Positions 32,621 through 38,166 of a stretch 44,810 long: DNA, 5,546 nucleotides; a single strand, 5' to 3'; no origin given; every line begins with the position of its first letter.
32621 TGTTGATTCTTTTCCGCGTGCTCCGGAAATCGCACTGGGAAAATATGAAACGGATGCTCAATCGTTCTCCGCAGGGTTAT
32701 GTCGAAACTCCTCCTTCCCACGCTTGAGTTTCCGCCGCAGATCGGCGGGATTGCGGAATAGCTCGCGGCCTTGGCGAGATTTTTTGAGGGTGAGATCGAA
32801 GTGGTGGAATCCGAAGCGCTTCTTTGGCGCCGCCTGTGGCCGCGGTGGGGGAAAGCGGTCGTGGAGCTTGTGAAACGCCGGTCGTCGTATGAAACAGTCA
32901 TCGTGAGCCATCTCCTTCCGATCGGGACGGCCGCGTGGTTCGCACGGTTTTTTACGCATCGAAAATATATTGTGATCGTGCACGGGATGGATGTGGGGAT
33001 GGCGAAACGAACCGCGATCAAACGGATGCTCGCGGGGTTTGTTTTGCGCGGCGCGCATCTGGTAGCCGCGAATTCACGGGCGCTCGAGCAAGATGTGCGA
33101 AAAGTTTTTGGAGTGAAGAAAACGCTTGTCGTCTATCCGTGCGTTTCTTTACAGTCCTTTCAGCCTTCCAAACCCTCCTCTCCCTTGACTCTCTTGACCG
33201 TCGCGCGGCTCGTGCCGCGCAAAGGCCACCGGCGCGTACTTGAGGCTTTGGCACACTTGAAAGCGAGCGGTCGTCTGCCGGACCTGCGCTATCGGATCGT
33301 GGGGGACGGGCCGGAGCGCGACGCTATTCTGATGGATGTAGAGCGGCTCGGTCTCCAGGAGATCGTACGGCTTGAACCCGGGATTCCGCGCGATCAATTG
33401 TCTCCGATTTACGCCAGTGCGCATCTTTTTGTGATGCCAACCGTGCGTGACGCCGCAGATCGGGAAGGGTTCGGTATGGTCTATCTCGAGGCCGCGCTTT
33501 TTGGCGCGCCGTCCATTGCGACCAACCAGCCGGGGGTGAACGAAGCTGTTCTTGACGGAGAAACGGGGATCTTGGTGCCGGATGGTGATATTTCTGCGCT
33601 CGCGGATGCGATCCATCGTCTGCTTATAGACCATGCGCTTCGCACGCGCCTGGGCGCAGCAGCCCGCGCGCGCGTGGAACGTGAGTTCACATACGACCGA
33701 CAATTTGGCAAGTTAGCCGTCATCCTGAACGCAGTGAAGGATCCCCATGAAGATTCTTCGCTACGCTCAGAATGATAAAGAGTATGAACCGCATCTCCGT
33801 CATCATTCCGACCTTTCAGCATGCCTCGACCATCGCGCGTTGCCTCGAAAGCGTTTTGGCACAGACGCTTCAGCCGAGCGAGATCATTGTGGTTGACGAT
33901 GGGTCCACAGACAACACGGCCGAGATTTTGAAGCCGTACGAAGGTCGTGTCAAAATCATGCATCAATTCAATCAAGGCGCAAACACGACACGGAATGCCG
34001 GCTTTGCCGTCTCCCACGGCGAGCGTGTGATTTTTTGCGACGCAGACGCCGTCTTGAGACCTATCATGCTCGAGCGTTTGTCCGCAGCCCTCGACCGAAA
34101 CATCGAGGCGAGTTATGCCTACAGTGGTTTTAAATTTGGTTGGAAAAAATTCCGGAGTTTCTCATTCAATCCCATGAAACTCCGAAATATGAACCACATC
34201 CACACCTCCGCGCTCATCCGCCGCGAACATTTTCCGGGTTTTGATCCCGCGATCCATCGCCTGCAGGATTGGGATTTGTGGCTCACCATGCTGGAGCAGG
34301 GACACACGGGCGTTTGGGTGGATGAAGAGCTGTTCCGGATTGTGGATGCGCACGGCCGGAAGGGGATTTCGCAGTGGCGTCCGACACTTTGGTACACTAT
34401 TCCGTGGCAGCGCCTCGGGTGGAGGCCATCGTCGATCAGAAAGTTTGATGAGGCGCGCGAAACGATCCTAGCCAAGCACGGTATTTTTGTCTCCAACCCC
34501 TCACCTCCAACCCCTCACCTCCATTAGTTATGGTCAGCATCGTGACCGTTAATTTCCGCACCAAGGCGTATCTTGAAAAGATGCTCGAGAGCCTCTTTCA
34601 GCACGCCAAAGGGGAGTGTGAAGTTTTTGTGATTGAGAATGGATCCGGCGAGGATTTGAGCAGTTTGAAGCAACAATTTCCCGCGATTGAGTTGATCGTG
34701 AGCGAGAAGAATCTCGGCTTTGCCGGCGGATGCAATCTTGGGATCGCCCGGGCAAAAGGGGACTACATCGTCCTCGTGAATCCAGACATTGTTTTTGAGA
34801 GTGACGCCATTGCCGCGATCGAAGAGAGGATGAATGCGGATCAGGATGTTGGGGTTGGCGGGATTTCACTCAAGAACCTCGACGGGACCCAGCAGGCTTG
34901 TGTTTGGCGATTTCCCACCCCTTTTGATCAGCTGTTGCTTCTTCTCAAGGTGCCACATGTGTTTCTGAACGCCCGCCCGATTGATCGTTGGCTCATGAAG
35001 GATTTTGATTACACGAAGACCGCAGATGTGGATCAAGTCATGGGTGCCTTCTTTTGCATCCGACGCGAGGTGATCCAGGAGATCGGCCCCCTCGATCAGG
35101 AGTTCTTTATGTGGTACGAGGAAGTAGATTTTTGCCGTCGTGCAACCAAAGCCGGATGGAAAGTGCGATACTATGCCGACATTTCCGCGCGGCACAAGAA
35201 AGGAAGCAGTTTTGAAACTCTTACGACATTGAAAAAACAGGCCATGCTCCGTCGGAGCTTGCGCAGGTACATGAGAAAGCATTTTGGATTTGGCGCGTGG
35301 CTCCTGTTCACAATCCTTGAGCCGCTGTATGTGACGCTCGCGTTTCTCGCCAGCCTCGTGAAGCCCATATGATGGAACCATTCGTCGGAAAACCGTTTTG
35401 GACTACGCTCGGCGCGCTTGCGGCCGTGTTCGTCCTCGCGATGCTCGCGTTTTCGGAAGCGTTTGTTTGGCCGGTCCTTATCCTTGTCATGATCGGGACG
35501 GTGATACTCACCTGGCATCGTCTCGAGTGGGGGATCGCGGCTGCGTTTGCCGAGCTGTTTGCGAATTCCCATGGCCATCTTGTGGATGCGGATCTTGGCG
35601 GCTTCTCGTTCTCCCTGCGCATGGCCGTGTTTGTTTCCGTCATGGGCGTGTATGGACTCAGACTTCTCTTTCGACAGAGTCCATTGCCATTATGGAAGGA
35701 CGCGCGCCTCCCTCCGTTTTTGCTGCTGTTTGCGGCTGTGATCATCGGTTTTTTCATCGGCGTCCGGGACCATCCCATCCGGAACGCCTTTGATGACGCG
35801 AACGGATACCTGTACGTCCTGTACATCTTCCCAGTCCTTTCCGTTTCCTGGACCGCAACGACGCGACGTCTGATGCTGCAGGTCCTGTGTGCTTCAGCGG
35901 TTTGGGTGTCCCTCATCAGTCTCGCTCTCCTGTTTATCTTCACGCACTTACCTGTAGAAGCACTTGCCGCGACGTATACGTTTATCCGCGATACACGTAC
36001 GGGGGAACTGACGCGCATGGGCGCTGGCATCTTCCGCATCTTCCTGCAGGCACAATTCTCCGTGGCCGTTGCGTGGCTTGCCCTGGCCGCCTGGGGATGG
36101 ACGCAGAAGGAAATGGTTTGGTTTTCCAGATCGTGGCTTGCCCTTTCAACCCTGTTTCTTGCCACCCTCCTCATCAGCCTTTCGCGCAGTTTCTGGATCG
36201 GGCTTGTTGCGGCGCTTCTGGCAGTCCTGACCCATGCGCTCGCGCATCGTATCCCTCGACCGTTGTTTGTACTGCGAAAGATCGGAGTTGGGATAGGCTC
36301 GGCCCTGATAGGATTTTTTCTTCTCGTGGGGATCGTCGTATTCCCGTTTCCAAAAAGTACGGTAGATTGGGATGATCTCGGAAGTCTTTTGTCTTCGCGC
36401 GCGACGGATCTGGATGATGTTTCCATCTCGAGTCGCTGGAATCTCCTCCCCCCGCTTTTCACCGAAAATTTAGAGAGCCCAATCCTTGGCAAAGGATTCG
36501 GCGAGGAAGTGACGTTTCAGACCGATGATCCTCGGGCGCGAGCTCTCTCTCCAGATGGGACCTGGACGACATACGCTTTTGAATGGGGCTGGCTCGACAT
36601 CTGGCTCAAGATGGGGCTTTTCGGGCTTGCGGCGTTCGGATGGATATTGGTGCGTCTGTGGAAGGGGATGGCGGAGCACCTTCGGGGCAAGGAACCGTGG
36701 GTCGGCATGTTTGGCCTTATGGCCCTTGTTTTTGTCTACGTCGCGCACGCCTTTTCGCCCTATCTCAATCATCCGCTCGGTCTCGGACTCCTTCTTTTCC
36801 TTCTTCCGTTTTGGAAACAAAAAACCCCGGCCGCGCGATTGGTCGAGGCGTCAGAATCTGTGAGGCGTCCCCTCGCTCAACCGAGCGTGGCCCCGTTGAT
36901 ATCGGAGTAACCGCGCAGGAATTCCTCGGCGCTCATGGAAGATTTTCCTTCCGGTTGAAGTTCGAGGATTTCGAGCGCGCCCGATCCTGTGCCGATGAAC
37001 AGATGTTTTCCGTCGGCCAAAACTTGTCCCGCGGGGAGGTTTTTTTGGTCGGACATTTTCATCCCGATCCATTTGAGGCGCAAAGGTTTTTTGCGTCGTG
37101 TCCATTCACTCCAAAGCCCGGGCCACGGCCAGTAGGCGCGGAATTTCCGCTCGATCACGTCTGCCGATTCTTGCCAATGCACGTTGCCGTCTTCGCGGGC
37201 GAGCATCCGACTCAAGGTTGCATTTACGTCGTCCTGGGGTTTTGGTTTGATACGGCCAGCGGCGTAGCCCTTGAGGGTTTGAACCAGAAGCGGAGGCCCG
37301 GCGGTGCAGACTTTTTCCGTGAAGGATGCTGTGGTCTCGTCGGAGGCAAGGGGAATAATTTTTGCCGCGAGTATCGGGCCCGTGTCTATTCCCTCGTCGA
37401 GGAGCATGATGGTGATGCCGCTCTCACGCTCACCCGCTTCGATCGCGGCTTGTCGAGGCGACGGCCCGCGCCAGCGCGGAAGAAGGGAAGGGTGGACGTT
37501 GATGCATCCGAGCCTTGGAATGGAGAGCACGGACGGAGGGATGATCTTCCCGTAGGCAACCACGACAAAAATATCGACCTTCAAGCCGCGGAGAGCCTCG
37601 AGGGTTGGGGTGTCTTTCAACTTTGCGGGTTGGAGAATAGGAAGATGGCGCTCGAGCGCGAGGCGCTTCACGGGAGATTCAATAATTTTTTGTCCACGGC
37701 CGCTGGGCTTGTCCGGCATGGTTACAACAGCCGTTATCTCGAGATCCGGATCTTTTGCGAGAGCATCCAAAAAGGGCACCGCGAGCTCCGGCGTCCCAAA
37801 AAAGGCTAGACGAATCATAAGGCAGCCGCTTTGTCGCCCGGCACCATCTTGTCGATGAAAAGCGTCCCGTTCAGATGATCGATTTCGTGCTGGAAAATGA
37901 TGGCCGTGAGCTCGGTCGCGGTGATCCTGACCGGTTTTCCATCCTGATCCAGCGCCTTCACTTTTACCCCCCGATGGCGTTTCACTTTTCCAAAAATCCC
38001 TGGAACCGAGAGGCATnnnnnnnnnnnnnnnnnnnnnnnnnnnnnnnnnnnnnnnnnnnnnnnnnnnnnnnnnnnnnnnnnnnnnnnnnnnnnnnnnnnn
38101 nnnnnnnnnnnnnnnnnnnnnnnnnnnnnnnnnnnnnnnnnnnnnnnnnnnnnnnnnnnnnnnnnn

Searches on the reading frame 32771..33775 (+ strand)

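Call 70: search_protein_families(library=pfam, proteins=[window:32771-33775:+], max_evalue=0.00001)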
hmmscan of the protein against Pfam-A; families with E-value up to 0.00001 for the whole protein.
window:32771-33775:+ (334 aa): 6 families
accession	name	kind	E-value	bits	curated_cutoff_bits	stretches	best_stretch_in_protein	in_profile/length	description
PF00534.26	Glycos_transf_1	-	1.2e-35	123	26.4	1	129-300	6-171/172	Glycosyl transferases group 1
PF13692.12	Glyco_trans_1_4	-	3.8e-31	108.7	27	1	140-286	3-141/142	Glycosyl transferases group 1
PF13524.12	Glyco_trans_1_2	-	8.5e-12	45.7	25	1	160-312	9-139/144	Glycosyl transferase-like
PF20706.3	GT4-conflict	-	1.3e-09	38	26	1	60-311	103-381/385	Family 4 Glycosyltransferase in conflict systems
PF13579.12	Glyco_trans_4_4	-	1.5e-09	38.8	29.7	1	22-121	55-153/158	Glycosyl transferase 4-like domain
PF13439.12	Glyco_transf_4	-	2.9e-08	34.4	28.5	1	23-127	56-168/170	Glycosyltransferase Family 4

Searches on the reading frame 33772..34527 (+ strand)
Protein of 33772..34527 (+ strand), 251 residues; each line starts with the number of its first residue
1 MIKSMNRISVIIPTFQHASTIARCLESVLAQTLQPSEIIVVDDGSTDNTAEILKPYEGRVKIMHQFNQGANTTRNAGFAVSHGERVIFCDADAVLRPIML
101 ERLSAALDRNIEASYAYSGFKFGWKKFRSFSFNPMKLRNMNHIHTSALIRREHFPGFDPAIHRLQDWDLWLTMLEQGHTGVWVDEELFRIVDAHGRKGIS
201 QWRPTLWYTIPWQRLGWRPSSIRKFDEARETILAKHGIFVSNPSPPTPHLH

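Call 70: search_protein_families(library=pfam, proteins=[window:33772-34527:+], max_evalue=0.00001)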
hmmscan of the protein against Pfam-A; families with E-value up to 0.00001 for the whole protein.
window:33772-34527:+ (251 aa): 3 families
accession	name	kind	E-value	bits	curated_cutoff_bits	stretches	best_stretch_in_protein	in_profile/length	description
PF00535.33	Glycos_transf_2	-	1e-30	107.3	23.3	1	9-128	1-124/168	Glycosyl transferase family 2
PF13641.12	Glyco_tranf_2_3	-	8.2e-13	49.3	27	1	7-108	2-113/230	Glycosyltransferase like family 2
PF10111.15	Glyco_tranf_2_2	-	4.4e-11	43.2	27.3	1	9-119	1-123/276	Glycosyltransferase like family 2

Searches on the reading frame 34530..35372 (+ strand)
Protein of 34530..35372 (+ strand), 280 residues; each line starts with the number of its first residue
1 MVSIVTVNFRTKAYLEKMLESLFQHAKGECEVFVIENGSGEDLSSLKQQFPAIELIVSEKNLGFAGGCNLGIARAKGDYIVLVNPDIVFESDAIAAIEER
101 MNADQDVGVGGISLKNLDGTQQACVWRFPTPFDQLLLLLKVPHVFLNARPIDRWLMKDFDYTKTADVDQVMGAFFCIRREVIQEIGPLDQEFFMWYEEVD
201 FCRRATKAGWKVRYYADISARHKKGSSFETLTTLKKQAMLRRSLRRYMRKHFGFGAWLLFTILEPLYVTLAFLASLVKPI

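Call 70: search_protein_families(library=pfam, proteins=[window:34530-35372:+], max_evalue=0.00001)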
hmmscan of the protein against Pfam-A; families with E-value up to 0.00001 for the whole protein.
window:34530-35372:+ (280 aa): 4 families
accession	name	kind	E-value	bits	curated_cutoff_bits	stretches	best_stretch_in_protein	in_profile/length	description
PF13641.12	Glyco_tranf_2_3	-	5.5e-18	66.3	27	1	2-234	3-223/230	Glycosyltransferase like family 2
PF00535.33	Glycos_transf_2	-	2.1e-17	64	23.3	1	3-124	1-127/168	Glycosyl transferase family 2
PF13632.12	Glyco_trans_2_3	-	4.1e-08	33.7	27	1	166-276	68-180/198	Glycosyl transferase family group 2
PF10111.15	Glyco_tranf_2_2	-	7.3e-06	26.1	27.3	0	14-97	14-102/276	Glycosyltransferase like family 2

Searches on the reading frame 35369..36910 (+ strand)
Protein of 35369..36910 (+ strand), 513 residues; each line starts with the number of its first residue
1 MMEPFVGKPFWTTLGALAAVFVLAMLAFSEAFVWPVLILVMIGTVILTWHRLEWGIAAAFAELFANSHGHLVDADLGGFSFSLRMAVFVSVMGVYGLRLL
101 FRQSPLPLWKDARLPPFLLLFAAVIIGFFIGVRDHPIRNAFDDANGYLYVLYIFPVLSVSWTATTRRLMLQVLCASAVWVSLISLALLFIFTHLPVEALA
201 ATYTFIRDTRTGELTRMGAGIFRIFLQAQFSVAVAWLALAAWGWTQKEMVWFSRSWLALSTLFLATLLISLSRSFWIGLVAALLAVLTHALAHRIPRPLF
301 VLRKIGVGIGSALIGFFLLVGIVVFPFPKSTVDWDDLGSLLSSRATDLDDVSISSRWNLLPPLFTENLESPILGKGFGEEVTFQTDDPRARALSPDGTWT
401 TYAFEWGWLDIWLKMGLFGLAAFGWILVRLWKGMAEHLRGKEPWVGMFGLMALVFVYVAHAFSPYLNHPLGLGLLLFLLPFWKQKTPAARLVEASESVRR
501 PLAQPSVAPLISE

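Call 70: search_protein_families(library=pfam, proteins=[window:35369-36910:+], max_evalue=0.00001)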
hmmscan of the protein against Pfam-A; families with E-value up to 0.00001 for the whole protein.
window:35369-36910:+ (513 aa): 1 family
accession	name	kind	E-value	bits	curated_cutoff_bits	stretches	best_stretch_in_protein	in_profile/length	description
PF04932.20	Wzy_C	-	9.3e-12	45.4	31.7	1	261-423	4-148/149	O-Antigen ligase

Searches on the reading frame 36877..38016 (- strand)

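Call 70: search_protein_families(library=pfam, proteins=[window:36877-38016:-], max_evalue=0.00001)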
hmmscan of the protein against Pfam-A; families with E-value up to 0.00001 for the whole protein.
window:36877-38016:- (379 aa): 2 families
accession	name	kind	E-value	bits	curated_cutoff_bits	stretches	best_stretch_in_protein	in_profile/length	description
PF00551.24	Formyl_trans_N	-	1.6e-41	142.5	26.1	1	69-247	2-180/181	Formyl transferase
PF02911.23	Formyl_trans_C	-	2.1e-19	70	21.1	1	273-370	3-99/100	Formyl transferase, C-terminal domain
